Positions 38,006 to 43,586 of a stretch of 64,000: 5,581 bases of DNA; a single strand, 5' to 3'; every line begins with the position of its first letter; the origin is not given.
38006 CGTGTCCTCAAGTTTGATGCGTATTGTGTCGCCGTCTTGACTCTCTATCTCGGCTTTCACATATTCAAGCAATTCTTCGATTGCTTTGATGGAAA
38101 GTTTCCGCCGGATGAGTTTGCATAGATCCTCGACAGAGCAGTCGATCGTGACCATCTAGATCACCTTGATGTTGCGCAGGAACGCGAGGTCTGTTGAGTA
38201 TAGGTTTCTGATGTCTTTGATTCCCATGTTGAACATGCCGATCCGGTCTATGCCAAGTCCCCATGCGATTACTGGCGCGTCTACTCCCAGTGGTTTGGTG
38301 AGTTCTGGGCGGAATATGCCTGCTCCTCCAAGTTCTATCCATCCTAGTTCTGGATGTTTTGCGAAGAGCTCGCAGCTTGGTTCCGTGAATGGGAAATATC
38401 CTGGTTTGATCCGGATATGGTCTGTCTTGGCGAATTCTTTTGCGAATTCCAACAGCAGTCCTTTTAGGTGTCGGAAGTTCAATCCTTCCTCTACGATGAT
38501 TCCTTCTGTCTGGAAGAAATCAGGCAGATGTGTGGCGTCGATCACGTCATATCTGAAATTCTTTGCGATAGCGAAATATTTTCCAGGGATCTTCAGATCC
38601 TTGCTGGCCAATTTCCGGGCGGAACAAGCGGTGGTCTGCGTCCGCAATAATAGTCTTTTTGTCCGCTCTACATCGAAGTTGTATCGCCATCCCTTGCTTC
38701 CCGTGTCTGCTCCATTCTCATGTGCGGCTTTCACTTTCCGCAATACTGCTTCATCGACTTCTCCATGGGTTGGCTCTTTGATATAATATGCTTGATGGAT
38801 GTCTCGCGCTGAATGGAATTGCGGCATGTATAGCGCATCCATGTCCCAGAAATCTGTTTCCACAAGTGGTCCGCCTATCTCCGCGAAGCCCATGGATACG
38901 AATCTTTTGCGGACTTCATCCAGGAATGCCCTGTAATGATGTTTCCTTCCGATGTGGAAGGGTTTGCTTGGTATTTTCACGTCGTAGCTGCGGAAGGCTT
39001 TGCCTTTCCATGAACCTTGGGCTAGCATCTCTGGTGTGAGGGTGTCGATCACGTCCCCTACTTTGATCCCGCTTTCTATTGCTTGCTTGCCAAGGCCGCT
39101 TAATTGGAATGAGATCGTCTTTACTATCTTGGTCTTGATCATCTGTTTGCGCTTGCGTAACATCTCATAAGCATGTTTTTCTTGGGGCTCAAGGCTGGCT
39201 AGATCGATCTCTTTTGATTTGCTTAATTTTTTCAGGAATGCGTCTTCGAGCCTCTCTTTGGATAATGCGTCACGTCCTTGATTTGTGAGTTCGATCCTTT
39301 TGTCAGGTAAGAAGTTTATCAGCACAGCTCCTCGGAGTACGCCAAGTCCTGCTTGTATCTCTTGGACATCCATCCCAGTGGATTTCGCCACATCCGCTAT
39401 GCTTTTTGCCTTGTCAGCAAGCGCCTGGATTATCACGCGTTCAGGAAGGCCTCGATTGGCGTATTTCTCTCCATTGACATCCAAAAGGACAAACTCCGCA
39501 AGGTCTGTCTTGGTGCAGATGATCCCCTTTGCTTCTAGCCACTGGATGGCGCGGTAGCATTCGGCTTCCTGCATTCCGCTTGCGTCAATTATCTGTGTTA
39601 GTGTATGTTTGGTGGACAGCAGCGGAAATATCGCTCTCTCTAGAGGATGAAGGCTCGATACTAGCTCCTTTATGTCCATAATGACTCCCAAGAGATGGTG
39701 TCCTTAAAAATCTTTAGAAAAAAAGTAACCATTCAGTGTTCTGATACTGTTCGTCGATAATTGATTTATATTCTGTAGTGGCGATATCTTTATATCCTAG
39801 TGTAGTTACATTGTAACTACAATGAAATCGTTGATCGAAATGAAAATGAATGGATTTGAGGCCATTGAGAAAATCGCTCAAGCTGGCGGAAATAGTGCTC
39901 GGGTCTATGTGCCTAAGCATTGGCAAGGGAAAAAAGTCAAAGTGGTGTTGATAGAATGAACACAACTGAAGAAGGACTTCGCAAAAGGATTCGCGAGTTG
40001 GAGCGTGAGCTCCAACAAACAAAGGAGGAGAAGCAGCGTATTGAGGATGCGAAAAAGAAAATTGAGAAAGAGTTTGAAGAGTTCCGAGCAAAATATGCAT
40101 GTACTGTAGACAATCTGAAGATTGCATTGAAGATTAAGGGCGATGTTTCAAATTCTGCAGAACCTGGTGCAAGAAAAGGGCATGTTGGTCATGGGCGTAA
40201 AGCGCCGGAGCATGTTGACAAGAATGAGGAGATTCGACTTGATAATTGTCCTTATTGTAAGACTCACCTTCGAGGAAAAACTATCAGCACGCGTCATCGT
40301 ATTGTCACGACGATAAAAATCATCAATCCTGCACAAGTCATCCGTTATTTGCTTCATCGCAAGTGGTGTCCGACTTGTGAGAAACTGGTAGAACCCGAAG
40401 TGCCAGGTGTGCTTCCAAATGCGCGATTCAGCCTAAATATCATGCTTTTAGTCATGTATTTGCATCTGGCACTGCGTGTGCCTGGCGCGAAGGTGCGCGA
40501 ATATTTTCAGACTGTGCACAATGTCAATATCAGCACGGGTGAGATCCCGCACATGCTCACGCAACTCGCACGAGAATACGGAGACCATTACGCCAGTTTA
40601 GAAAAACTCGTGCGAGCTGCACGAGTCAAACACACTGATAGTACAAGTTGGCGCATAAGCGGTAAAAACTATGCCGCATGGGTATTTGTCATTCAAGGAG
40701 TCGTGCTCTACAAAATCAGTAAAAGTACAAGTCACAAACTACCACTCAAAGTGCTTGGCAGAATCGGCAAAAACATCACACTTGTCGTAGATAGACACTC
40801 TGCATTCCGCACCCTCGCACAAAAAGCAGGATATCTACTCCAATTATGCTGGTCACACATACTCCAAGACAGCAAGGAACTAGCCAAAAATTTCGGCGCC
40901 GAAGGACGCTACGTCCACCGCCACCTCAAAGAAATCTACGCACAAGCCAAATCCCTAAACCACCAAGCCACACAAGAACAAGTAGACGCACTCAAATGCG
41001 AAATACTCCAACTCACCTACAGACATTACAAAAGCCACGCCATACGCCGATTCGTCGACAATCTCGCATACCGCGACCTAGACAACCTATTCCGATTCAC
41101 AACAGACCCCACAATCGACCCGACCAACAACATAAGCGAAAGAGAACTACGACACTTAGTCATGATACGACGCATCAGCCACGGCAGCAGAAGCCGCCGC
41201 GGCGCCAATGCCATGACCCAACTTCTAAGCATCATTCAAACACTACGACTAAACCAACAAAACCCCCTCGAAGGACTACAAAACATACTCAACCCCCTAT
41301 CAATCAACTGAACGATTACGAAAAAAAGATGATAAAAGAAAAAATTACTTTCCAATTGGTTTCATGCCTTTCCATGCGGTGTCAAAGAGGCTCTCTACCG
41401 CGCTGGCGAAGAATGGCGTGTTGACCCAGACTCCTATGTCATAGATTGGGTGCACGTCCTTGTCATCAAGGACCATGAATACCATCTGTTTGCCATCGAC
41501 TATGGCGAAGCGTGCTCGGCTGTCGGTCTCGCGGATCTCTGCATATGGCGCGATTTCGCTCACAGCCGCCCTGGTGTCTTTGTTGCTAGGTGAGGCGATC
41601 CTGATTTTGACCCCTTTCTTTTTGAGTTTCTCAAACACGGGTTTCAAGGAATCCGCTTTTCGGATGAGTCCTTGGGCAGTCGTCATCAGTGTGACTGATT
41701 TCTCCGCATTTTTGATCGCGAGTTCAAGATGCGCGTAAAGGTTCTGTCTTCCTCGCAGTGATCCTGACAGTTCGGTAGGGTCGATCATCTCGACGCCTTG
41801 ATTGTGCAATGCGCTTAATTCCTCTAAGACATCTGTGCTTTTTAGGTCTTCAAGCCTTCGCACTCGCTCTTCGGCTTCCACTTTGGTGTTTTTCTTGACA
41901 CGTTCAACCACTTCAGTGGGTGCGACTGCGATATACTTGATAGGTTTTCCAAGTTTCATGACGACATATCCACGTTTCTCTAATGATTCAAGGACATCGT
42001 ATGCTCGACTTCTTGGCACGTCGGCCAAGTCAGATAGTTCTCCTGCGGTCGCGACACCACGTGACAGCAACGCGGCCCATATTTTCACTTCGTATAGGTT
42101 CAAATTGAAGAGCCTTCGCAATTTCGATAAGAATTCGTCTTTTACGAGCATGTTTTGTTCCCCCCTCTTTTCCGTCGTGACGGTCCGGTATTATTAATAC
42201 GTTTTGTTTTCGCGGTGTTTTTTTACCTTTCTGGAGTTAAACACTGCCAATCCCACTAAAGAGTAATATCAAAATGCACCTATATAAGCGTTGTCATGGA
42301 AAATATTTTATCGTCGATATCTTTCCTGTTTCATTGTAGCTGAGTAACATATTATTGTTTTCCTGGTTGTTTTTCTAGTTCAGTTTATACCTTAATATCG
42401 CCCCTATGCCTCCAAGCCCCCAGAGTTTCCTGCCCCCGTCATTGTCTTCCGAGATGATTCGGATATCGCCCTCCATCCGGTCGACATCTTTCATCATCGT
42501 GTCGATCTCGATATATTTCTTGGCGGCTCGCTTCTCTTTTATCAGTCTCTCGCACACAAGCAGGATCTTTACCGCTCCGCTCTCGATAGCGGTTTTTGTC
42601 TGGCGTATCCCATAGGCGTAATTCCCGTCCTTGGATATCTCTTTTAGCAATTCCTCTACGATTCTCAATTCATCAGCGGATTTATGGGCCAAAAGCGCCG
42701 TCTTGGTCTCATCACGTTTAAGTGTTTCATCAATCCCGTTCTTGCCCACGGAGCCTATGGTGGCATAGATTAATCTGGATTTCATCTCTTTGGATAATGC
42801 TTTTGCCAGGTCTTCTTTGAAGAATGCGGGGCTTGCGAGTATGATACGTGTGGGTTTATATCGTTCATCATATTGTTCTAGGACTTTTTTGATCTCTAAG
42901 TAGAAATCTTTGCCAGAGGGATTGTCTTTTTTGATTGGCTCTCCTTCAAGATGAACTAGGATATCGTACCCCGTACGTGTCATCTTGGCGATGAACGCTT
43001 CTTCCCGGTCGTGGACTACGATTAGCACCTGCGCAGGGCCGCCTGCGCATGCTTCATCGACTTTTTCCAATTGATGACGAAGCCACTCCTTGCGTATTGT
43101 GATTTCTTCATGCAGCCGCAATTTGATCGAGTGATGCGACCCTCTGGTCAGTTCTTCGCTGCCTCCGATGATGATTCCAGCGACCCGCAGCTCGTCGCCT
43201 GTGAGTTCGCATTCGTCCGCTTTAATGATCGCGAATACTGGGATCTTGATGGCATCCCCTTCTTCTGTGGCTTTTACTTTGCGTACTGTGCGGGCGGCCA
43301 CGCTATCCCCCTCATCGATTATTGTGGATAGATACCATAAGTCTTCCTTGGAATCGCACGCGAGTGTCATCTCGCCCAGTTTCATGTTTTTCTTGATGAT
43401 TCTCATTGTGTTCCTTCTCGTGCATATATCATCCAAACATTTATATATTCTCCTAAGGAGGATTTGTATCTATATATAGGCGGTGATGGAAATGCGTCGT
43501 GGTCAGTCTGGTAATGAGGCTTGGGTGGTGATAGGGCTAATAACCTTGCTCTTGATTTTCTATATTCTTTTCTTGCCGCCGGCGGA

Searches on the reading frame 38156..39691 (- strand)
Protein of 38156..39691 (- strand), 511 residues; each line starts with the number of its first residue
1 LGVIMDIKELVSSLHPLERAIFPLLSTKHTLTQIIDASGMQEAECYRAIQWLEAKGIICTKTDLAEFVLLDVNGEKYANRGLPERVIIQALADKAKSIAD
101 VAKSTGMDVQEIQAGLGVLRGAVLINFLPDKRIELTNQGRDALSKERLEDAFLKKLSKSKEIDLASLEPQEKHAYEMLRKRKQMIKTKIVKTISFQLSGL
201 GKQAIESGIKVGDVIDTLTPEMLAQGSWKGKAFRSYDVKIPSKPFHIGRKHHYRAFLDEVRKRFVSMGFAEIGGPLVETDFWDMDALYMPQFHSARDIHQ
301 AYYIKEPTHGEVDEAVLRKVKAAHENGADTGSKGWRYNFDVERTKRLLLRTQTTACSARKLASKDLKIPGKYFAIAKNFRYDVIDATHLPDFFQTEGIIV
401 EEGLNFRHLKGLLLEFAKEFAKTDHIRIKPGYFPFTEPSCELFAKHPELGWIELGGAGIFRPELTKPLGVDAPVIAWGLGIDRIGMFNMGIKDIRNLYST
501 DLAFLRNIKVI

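Call 8: search_protein_families(library=pfam, max_evalue=0.001, proteins=[window:38156-39691:-])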
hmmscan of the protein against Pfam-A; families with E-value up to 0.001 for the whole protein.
window:38156-39691:- (511 aa): 3 families
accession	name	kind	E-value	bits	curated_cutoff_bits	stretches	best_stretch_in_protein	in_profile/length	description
PF01409.25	tRNA-synt_2d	-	3.6e-81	272.7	19.8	1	236-507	2-245/246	tRNA synthetases class II core domain (F)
PF24409.1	wHTH-PRTase_assc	-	1.3e-05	25.6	27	0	87-152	3-64/83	wHTH-PRTase associated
PF00152.25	tRNA-synt_2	-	0.00062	19.4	25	0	371-396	93-118/308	tRNA synthetases class II (D, K and N)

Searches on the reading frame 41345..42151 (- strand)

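Call 39: search_protein_families(library=pfam, max_evalue=0.01, proteins=[window:41345-42151:-])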
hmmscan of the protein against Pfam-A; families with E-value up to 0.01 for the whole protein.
window:41345-42151:- (268 aa): 3 families
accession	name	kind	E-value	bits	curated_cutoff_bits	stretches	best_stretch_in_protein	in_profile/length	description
PF01978.25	TrmB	-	1.4e-18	66.9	25.6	1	14-78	3-67/68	Sugar-specific transcriptional regulator TrmB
PF09339.16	HTH_IclR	-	0.00021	21.4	22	1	34-63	19-48/52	IclR helix-turn-helix domain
PF11495.14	Regulator_TrmB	-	0.0011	18.7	22.2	1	133-260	6-129/233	Archaeal transcriptional regulator TrmB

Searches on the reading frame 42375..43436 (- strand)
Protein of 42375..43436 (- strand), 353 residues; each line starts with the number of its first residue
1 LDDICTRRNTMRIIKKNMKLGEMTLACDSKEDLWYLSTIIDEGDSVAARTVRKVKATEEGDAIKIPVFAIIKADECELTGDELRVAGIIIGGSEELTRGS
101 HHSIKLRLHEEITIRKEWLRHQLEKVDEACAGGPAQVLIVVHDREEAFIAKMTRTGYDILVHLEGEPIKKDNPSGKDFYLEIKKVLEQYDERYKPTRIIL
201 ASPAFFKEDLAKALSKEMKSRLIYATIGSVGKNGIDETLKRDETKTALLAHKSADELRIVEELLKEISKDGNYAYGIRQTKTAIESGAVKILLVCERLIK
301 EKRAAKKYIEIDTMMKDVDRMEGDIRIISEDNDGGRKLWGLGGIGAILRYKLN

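Call 8: search_protein_families(library=pfam, max_evalue=0.001, proteins=[window:42375-43436:-])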
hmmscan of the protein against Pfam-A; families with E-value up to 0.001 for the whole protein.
window:42375-43436:- (353 aa): 2 families
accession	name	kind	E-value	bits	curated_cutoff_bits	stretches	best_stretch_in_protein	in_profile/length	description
PF03465.20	eRF1_3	-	3.7e-22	79.3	25.8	1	255-352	3-106/106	eRF1 domain 3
PF03463.20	eRF1_1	-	4.5e-22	78.8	23.8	1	11-130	1-123/123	eRF1 domain 1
